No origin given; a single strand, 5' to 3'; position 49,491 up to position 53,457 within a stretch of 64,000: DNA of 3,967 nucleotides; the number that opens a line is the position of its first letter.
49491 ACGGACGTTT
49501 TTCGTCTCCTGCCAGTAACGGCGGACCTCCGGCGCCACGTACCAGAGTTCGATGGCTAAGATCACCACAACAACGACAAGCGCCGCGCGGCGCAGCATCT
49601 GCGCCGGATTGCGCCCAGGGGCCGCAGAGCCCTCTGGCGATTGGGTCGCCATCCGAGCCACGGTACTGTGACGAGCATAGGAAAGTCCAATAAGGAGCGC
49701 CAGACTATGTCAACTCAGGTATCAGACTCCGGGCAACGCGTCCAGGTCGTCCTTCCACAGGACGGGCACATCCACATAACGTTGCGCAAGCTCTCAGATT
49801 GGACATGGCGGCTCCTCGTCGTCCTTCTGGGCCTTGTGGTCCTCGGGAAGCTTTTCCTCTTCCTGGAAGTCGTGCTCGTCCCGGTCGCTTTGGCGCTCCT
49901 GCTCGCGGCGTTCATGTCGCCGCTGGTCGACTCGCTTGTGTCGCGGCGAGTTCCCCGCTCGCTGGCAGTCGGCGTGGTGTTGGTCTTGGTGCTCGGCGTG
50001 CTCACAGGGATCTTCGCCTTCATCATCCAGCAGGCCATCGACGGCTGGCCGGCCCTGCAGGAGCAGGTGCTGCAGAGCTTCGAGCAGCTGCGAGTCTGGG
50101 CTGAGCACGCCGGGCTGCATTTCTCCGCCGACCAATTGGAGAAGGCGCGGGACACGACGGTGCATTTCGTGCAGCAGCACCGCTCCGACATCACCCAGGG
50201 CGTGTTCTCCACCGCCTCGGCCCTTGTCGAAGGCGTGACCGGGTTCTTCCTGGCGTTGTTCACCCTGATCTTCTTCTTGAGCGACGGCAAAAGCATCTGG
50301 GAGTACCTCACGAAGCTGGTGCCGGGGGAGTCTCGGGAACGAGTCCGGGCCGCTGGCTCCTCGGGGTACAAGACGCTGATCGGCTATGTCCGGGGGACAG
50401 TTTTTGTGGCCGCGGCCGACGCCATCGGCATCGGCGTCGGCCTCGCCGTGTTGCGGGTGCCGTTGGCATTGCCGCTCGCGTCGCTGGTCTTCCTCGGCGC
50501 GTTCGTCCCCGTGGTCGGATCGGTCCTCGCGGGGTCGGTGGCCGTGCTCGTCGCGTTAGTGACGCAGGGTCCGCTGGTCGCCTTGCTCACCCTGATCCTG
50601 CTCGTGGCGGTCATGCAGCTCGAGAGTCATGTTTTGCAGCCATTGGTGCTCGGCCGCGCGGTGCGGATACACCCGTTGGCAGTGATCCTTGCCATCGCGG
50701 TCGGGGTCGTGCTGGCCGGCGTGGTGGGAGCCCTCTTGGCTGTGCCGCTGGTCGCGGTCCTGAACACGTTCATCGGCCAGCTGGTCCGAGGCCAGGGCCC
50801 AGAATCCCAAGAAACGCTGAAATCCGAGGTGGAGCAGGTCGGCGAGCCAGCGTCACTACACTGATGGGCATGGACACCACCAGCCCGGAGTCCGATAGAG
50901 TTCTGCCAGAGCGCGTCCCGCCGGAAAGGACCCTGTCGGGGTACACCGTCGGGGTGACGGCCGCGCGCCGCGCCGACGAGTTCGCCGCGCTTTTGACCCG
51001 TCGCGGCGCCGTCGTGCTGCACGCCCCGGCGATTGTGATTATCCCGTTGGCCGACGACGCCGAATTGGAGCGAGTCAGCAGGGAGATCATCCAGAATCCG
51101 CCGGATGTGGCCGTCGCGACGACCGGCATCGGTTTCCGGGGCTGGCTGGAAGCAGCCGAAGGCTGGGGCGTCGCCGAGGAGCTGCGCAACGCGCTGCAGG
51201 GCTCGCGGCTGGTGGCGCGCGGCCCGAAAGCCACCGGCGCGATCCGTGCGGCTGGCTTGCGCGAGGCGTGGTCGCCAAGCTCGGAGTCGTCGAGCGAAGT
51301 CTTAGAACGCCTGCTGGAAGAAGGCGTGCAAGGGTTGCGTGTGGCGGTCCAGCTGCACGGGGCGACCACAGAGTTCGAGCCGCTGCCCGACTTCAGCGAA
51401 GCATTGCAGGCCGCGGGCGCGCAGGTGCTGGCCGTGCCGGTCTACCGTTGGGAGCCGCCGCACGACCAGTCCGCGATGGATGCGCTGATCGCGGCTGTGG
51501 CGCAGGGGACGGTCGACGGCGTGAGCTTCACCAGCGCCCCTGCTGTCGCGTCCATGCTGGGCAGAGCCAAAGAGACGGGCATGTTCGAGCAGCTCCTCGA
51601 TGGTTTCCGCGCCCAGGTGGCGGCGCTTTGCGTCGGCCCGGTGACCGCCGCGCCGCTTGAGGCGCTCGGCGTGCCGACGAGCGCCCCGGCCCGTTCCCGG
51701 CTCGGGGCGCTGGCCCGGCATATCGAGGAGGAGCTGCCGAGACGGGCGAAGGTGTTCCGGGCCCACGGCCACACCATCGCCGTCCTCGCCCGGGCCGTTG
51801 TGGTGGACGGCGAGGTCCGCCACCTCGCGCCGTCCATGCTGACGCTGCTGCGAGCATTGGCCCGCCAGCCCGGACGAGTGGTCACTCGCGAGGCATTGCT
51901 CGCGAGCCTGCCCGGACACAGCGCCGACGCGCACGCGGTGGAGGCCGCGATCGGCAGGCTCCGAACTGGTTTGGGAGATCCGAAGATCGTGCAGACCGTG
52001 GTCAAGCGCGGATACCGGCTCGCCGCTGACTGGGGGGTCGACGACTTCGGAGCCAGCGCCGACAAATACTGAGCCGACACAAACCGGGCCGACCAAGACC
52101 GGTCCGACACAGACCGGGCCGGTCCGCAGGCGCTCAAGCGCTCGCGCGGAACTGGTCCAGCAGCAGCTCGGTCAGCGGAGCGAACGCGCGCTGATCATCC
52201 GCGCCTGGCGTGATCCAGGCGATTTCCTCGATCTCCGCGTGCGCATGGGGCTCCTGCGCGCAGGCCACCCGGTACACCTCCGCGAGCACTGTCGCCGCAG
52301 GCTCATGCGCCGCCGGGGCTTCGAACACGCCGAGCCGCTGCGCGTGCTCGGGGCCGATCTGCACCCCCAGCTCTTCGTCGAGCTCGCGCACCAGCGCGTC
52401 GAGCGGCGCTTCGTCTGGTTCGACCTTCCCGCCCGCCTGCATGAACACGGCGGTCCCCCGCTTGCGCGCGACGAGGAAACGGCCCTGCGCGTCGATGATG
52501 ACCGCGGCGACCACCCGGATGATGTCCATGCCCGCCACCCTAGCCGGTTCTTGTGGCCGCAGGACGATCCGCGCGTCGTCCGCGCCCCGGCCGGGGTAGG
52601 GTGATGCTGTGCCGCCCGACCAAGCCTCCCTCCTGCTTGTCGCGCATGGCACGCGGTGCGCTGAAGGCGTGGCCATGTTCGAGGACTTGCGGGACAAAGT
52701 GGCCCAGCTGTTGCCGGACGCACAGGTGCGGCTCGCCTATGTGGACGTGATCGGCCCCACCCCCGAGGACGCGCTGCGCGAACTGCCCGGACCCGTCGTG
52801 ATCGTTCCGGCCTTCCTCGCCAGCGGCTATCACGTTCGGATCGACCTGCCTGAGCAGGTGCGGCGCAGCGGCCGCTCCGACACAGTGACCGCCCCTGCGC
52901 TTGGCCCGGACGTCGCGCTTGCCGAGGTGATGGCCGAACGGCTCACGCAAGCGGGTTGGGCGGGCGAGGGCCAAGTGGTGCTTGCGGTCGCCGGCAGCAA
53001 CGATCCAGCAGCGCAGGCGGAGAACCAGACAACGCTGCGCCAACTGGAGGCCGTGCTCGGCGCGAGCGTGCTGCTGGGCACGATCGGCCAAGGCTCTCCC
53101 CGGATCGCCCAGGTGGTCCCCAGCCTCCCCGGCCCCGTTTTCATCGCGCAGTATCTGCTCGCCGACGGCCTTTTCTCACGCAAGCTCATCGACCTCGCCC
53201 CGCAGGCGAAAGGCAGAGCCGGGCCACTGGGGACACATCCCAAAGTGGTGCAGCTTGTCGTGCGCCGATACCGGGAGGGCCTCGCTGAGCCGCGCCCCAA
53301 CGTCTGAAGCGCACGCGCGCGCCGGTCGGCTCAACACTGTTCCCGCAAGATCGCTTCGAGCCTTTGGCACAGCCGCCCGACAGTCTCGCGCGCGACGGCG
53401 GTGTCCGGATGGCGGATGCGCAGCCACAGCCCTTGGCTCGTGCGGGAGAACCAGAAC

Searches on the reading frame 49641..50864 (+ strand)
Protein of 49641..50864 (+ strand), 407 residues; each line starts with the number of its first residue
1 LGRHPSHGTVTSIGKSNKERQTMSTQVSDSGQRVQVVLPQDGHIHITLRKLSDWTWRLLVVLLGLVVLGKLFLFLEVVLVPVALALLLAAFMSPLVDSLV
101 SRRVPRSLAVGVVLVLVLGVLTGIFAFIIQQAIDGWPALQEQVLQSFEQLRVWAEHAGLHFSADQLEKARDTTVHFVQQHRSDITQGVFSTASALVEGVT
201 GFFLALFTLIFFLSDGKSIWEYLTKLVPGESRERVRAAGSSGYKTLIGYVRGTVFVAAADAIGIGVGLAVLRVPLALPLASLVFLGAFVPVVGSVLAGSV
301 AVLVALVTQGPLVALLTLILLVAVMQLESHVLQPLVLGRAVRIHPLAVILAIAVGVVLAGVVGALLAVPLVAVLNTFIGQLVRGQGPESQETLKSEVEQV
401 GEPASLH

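Call 12: search_protein_families(library=pfam, proteins=[window:49641-50864:+], max_evalue=0.001)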
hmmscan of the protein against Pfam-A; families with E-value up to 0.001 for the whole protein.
window:49641-50864:+ (407 aa): 1 family
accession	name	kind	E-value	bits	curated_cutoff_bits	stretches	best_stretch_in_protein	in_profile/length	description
PF01594.21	AI-2E_transport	-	1e-62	212.7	34.3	1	60-380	6-325/327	AI-2E family transporter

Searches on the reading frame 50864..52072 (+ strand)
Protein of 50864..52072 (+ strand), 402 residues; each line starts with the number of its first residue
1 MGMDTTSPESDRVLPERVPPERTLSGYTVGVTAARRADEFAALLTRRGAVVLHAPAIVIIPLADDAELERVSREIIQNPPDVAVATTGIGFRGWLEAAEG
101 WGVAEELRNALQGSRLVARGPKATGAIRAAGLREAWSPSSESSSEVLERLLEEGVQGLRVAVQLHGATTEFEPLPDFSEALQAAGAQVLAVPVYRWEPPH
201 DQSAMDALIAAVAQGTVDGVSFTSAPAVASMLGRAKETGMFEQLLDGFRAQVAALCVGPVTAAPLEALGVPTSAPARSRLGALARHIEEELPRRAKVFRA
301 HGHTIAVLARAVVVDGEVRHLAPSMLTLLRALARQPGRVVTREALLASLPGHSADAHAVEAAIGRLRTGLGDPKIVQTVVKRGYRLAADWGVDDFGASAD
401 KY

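Call 12: search_protein_families(library=pfam, proteins=[window:50864-52072:+], max_evalue=0.001)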
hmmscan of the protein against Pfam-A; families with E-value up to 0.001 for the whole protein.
window:50864-52072:+ (402 aa): 2 families
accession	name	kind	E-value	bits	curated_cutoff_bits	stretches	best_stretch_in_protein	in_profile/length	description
PF02602.20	HEM4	-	1e-35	123.4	27.5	1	38-283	1-229/231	Uroporphyrinogen-III synthase HemD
PF00486.34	Trans_reg_C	-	1.1e-13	51.5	26.2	1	319-386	4-77/77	Transcriptional regulatory protein, C terminal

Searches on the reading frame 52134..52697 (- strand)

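Call 12: search_protein_families(library=pfam, proteins=[window:52134-52697:-], max_evalue=0.001)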
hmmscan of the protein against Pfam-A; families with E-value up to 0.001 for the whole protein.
window:52134-52697:- (187 aa): 2 families
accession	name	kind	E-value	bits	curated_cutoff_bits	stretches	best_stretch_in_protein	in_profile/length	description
PF00293.34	NUDIX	-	1.8e-12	47.8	21.1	1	61-164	4-115/134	NUDIX domain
PF14815.12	NUDIX_4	-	0.00057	20.1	35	0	64-181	2-112/113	NUDIX domain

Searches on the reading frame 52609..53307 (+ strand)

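Call 12: search_protein_families(library=pfam, proteins=[window:52609-53307:+], max_evalue=0.001)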
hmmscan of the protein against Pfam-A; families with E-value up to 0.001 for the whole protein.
window:52609-53307:+ (232 aa): 1 family
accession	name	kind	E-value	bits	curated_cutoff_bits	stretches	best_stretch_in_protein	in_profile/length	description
PF01903.22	CbiX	-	3.9e-19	69.3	22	1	13-109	1-105/106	CbiX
